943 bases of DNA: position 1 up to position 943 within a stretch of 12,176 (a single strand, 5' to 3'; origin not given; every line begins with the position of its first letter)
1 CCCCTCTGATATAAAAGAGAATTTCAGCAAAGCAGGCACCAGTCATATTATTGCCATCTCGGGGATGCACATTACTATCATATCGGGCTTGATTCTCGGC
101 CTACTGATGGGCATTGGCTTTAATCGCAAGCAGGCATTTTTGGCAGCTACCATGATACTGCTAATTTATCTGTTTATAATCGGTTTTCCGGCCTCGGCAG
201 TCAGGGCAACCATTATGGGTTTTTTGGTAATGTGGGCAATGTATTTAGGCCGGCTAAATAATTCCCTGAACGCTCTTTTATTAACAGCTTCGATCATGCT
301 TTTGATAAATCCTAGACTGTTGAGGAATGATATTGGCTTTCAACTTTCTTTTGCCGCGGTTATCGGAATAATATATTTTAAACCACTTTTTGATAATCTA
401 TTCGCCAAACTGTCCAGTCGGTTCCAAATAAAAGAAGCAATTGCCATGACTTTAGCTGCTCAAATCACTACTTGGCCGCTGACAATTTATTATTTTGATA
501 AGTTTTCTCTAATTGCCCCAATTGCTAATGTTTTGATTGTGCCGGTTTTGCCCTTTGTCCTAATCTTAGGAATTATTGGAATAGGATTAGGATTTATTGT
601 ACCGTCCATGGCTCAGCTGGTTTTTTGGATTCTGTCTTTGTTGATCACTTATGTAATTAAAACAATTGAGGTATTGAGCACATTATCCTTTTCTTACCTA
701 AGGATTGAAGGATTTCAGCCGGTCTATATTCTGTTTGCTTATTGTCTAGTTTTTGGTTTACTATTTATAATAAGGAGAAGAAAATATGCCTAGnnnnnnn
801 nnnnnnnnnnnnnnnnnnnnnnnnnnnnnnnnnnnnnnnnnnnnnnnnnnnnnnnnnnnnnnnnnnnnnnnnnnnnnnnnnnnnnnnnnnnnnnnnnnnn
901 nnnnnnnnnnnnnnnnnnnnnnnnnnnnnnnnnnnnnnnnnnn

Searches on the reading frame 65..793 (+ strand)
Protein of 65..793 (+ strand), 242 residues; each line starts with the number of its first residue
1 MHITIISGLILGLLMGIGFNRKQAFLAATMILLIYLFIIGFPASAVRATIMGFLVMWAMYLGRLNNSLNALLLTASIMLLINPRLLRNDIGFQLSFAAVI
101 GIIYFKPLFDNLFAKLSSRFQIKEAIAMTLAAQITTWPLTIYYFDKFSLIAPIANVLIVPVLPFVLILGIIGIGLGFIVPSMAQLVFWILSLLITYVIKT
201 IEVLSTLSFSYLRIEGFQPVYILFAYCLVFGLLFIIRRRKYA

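Call 3: search_protein_families(library=pfam, proteins=[window:65-793:+], max_evalue=0.01)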
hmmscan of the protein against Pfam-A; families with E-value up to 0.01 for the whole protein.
window:65-793:+ (242 aa): 1 family
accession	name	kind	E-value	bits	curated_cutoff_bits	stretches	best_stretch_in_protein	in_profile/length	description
PF03772.21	Competence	-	5e-48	164.2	23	1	1-238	31-269/270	Competence protein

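Call 4: search_protein_families(library=ncbifam, proteins=[window:65-793:+], max_evalue=0.01)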
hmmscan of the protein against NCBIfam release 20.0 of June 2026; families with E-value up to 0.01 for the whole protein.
window:65-793:+ (242 aa): 4 families
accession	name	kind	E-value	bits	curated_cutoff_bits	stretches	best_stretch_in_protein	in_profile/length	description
TIGR00360.1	ComEC_N-term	subfamily_domain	8.5e-26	91.2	36.5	1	2-167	11-169/171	ComEC/Rec2-related protein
TIGR00361.1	ComEC_Rec2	equivalog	3.9e-14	51.7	190.05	1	2-209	159-383/663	DNA internalization-related competence protein ComEC/Rec2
NF045979.1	ComEC_MAG0480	equivalog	3.3e-13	49.2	150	1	1-223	231-443/461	MAG0480 family ComEC-like protein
NF008580.0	PRK11539.1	equivalog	5.7e-06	25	969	1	24-219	266-458/758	ComEC family protein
